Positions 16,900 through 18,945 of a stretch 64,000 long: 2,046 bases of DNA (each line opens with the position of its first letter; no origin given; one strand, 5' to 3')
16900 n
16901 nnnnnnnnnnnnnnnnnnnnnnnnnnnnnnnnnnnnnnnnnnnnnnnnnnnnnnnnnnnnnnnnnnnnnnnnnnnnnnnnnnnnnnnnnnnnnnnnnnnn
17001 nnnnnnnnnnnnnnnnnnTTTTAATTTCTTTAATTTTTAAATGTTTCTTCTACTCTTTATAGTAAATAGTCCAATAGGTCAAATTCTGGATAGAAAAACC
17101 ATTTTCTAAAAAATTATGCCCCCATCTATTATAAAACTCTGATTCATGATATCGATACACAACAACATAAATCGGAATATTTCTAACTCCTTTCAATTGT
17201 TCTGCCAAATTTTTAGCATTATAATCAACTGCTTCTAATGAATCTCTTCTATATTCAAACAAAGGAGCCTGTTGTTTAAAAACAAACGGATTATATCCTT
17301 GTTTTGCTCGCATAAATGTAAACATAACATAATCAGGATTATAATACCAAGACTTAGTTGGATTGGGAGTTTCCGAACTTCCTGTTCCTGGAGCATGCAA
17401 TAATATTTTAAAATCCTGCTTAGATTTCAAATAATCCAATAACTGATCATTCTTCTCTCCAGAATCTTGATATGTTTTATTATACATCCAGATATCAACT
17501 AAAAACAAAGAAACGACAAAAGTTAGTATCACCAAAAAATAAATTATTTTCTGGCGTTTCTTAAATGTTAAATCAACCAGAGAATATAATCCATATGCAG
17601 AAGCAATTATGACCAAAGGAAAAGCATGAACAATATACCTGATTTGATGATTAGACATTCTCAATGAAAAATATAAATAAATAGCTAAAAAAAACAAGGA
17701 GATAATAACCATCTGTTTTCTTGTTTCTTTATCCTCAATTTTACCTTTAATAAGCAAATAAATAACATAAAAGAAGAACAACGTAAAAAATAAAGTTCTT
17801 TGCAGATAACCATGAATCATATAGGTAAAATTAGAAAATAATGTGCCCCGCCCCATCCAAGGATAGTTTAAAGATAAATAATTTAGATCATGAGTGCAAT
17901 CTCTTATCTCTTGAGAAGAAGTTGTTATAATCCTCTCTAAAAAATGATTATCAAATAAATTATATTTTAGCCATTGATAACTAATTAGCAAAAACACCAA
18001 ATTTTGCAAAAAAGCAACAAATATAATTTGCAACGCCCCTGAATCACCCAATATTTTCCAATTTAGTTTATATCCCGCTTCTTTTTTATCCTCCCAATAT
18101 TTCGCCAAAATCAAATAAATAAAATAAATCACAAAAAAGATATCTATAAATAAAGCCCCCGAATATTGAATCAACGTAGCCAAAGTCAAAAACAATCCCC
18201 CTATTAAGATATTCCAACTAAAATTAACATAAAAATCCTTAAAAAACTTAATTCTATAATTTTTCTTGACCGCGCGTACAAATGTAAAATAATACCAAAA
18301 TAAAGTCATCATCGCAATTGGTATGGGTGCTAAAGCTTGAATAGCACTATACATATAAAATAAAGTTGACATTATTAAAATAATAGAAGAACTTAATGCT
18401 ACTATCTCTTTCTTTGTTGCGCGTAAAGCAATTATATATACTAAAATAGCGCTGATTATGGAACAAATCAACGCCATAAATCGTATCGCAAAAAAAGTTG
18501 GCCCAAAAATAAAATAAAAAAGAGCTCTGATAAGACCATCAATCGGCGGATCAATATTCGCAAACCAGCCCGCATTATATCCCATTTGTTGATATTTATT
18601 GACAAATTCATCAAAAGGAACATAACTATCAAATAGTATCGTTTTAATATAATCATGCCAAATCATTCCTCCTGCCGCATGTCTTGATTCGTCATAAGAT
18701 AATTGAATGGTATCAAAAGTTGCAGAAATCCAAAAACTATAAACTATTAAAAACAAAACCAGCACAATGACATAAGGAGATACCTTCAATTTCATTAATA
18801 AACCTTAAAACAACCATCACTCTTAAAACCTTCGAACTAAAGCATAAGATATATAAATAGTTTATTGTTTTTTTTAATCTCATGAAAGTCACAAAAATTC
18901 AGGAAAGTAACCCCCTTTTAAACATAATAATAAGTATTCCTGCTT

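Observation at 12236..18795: Three large GT-C-like polytopic membrane proteins without the AglB WWDYG signature, each near a Dol-P/polyprenyl-P sugar synthase-like GT2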

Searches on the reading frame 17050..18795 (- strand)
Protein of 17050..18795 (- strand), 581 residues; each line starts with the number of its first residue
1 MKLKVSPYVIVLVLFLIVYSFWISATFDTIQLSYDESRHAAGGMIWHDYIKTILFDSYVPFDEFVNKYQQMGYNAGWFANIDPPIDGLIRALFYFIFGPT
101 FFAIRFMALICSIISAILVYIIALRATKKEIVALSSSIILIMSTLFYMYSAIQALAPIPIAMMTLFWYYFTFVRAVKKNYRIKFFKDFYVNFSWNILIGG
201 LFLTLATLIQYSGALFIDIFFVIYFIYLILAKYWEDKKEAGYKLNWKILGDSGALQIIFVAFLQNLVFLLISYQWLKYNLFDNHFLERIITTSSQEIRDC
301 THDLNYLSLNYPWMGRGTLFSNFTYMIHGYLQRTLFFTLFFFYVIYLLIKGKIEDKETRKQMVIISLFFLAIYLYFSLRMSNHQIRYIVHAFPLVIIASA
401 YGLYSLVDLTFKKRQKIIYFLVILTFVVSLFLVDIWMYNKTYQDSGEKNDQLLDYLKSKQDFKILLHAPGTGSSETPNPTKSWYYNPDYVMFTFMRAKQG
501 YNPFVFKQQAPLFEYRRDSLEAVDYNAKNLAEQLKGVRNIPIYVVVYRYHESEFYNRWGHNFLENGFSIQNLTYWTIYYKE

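Call 5: search_protein_families(library=pfam, proteins=[window:17050-18795:-], max_evalue=0.1)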
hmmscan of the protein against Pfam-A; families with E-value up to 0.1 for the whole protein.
window:17050-18795:- (581 aa): 2 families
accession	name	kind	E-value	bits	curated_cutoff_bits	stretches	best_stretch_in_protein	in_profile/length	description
PF13231.12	PMT_2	-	3.9e-06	27.6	26.1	1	83-231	3-132/160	Dolichyl-phosphate-mannose-protein mannosyltransferase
PF02366.24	PMT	-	2.1e-05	24.6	22.7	1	76-250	57-219/245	Dolichyl-phosphate-mannose-protein mannosyltransferase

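Call 6: search_protein_families(library=ncbifam, proteins=[window:17050-18795:-], max_evalue=0.1)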
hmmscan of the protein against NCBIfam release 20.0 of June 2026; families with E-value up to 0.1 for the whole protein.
window:17050-18795:- (581 aa): 1 family
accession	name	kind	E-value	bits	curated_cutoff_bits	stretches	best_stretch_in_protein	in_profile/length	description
NF009784.2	PRK13279.1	equivalog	0.0004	19.1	567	1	89-198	68-178/539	lipid IV(A) 4-amino-4-deoxy-L-arabinosyltransferase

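Call 15: search_solved_structures(query=window:17050-18795:-, max_evalue=10)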
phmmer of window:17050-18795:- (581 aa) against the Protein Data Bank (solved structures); distinct sequences matched with E-value up to 10: 2.
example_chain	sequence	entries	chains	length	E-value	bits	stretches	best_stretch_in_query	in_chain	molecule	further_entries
8a22_Yh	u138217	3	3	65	0.12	14.2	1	431-469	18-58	mS113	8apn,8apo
4bs1_A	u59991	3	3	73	0.87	11.4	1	282-319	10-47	TRANSCRIPTIONAL REGULATOR (NTRC FAMILY) | TRANSCRIPTIONAL REGULATOR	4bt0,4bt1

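Call 18: find_homologous_proteins(query=window:17050-18795:-)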
Query window:17050-18795:- (581 aa): 11 proteins with E <= 0.001 among 8000 candidates.
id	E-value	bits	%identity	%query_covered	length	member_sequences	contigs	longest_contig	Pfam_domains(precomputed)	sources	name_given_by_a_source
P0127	0.0e+0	1168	88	100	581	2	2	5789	PF13231.13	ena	-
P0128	1.9e-264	897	68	100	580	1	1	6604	-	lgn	-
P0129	2.7e-257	873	69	99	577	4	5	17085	-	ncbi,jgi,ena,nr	ncbi:hypothetical protein J4229_03280 [Candidatus Pacearchaeota archaeon]|nr:hypothetical protein [C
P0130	8.2e-251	852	65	100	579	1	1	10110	-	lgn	-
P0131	2.0e-243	828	64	100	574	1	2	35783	-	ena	-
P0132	3.9e-231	787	61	99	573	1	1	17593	PF02366.25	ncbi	-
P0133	7.4e-230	783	60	99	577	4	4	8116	-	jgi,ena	-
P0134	1.4e-229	782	60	99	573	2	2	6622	PF02366.25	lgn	-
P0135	1.9e-229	781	60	99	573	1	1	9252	-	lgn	-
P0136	6.7e-211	720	87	64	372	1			PF13231.13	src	-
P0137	6.1e-200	684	57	100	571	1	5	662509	PF13231.13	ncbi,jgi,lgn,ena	-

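Call 24: search_solved_structures(query=A3, max_evalue=10, show_alignments=2)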
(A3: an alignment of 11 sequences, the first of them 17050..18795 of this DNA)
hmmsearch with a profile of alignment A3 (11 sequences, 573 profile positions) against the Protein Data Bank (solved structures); distinct sequences matched with E-value up to 10: 1.
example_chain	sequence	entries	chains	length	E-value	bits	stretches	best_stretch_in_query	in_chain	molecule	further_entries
8a22_Yh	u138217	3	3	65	0.12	14.2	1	424-462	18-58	mS113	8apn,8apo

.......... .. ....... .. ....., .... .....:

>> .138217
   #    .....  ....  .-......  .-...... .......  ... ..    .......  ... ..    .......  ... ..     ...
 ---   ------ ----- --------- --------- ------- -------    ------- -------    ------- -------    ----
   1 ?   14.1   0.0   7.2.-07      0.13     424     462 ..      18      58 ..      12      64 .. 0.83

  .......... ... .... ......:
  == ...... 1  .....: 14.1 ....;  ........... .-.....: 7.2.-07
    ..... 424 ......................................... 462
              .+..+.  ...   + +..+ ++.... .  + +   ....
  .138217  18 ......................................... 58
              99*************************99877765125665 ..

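Call 89: find_encoding_contigs(protein=P0137, flank=8000, max_places=1)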
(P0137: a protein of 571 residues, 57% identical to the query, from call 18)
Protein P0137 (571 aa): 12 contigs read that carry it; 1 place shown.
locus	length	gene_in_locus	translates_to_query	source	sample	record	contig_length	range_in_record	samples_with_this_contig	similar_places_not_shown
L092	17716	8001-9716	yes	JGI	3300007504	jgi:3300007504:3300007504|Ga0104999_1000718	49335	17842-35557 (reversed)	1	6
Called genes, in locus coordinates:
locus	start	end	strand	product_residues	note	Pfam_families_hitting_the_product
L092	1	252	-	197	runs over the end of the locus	PF13459:Fer4_15, PF13370:Fer4_13, PF14251:PterinBD-DUF4346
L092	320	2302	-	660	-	PF16889:Hepar_II_III_N, PF07940:Hepar_II_III_C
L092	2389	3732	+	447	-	PF00881:Nitroreductase, PF14512:TM1586_NiRdase (faint), PF00881:Nitroreductase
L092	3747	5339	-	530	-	PF02310:B12-binding, PF04055:Radical_SAM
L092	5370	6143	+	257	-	PF06080:DUF938 (weak), PF01209:Ubie_methyltran, PF05175:MTS, PF13489:Methyltransf_23, PF13847:Methyltransf_31, PF08241:Methyltransf_11, PF08242:Methyltransf_12, PF13649:Methyltransf_25, +3 more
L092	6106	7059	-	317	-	PF03706:LPG_synthase_TM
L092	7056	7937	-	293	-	PF00535:Glycos_transf_2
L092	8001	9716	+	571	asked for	PF13231:PMT_2 (weak)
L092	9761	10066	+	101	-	PF01909:NTP_transf_2, PF18765:Polbeta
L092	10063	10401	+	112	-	PF01934:HepT-like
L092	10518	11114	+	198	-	-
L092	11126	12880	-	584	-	PF02543:Carbam_trans_N, PF22521:HypF_C_2, PF16861:Carbam_trans_C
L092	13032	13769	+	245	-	PF00535:Glycos_transf_2, PF10111:Glyco_tranf_2_2, PF13641:Glyco_tranf_2_3 (weak)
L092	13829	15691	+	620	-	-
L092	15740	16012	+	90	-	PF13459:Fer4_15 (weak)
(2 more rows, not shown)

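Call 90: find_encoding_contigs(protein=P0131, flank=10000, max_places=1)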
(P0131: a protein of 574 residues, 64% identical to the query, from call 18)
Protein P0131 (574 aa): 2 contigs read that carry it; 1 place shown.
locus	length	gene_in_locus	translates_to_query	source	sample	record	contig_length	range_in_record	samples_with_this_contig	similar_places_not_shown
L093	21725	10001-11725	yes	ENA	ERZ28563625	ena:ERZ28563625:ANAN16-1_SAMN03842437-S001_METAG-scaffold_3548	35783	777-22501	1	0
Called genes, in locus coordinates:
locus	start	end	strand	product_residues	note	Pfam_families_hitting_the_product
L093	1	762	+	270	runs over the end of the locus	-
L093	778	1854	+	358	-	PF13191:AAA_16, PF00931:NB-ARC, PF24883:NPHP3_N (weak), PF00004:AAA (weak), PF13401:AAA_22, PF20720:nSTAND3 (weak), PF22703:Cdc6_lid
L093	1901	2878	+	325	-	PF02463:SMC_N (faint), PF00005:ABC_tran, PF13304:AAA_21 (faint), PF13732:DrrA1-3_C (weak)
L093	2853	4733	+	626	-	PF12698:ABC2_membrane_3, PF01061:ABC2_membrane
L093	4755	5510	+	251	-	PF06560:GPI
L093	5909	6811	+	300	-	PF00989:PAS, PF08448:PAS_4 (weak), PF13188:PAS_8, PF13426:PAS_9, PF08447:PAS_3 (weak), PF00990:GGDEF, PF22335:Cas10-Cmr2_palm2 (weak)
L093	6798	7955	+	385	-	PF00155:Aminotran_1_2, PF01041:DegT_DnrJ_EryC1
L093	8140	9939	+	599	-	PF17297:PEPCK_N, PF00821:PEPCK_GTP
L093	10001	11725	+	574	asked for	-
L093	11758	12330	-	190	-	PF00583:Acetyltransf_1, PF13508:Acetyltransf_7, PF13673:Acetyltransf_10 (weak)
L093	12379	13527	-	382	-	PF00155:Aminotran_1_2, PF01041:DegT_DnrJ_EryC1, PF01212:Beta_elim_lyase (faint)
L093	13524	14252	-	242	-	PF00535:Glycos_transf_2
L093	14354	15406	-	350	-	PF01073:3Beta_HSD, PF01370:Epimerase, PF04321:RmlD_sub_bind, PF16363:GDP_Man_Dehyd, PF07993:NAD_binding_4 (weak)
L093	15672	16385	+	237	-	PF00535:Glycos_transf_2, PF10111:Glyco_tranf_2_2 (weak), PF13641:Glyco_tranf_2_3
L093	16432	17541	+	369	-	PF05833:NFACT_N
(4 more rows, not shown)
